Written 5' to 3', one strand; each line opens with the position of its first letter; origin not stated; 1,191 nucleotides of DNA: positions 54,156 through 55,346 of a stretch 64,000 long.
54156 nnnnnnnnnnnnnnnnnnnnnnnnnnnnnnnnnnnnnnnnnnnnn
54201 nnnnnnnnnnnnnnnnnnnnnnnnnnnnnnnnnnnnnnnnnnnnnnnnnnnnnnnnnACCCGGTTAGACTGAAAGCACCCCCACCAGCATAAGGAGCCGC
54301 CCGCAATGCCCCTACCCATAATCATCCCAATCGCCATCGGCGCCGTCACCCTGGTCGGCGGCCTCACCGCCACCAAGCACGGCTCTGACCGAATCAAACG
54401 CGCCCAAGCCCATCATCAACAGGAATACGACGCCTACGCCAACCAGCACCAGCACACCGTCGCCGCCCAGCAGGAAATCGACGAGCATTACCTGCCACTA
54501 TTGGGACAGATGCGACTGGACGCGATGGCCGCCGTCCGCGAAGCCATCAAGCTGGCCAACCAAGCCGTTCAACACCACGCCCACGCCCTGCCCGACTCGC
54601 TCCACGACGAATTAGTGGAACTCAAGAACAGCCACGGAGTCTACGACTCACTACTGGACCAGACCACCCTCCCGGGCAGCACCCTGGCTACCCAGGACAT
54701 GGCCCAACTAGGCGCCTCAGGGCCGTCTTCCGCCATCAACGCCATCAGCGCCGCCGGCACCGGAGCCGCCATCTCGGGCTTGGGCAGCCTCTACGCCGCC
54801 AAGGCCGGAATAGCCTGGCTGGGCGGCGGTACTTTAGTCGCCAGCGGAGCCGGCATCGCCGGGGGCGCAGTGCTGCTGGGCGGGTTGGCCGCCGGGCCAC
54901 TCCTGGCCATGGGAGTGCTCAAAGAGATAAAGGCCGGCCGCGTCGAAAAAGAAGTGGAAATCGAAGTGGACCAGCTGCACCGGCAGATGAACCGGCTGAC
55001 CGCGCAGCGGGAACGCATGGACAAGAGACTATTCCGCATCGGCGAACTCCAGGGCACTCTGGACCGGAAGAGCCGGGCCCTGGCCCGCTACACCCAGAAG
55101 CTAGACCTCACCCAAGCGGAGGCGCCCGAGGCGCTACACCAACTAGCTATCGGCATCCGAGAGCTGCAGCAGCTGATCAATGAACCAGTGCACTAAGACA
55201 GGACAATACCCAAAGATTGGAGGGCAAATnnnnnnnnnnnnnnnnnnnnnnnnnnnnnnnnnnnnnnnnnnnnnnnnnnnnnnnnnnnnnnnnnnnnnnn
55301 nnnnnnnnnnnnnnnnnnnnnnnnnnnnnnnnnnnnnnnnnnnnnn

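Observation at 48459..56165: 7.7-kb cluster of paralogous TM/coiled-coil proteins with a conserved AWLGGG glycine-rich hydrophobic core and small partner proteins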

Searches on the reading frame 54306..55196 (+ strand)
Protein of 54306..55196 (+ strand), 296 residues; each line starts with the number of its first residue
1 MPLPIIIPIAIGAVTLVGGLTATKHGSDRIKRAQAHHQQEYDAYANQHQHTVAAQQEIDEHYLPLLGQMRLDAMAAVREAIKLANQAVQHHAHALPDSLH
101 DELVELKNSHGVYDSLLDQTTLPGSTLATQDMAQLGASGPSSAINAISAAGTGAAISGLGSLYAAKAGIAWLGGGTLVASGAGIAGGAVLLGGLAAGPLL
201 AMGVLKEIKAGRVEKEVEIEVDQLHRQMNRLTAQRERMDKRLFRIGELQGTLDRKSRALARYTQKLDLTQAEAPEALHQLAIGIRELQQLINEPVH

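Call 3: search_protein_families(library=pfam, proteins=[window:54306-55196:+], max_evalue=1)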
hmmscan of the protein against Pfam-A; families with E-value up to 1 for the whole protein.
window:54306-55196:+ (296 aa): 3 families
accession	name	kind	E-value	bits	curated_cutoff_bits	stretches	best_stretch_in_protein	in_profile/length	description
PF12072.13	RNase_Y_N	-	0.17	11.7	32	1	212-279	68-135/201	RNase Y N-terminal region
PF09608.15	Alph_Pro_TM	-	0.44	10.7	24.5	0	205-277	85-159/227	Putative transmembrane protein (Alph_Pro_TM)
PF14662.11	KASH_CCD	-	0.49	10.8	43.3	1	216-292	113-189/191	Coiled-coil region of CCDC155 or KASH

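Call 4: search_protein_families(library=phrogs, proteins=[window:54306-55196:+], max_evalue=1)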
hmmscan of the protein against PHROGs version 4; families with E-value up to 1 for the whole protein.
window:54306-55196:+ (296 aa): 4 families
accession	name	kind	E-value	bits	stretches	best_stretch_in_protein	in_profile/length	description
phrog_9627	-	unknown function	0.0082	15.4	1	80-173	9-102/676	-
phrog_14137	-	unknown function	0.018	16.5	1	5-102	5-96/141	-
phrog_2199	-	integration and excision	0.022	14.9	1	54-242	114-214/356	transposase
phrog_14713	-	unknown function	0.15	12.8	1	148-254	26-136/179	-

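Call 21: search_protein_families(library=padloc, proteins=[window:54306-55196:+], max_evalue=1)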
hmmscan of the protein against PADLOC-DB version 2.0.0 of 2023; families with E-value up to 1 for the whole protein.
window:54306-55196:+ (296 aa): 2 families
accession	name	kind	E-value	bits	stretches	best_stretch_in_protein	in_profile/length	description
PDLC04407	PDC-M09A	-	5.6e-14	50.3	1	125-281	97-266/282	-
PDLC04406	PDC-M09A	-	1.8e-07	28.9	1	139-263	156-290/330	-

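Call 22: search_protein_families(library=ncbifam, proteins=[window:54306-55196:+], max_evalue=1)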
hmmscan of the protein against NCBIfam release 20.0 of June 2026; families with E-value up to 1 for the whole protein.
window:54306-55196:+ (296 aa): 2 families
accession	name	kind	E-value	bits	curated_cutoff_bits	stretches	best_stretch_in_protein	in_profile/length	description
NF009344.0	PRK12705.1-1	equivalog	0.049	12.2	831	1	215-281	134-200/572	hypothetical protein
NF051442.1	NheB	equivalog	0.15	11.1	500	1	161-259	240-336/398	non-hemolytic enterotoxin subunit B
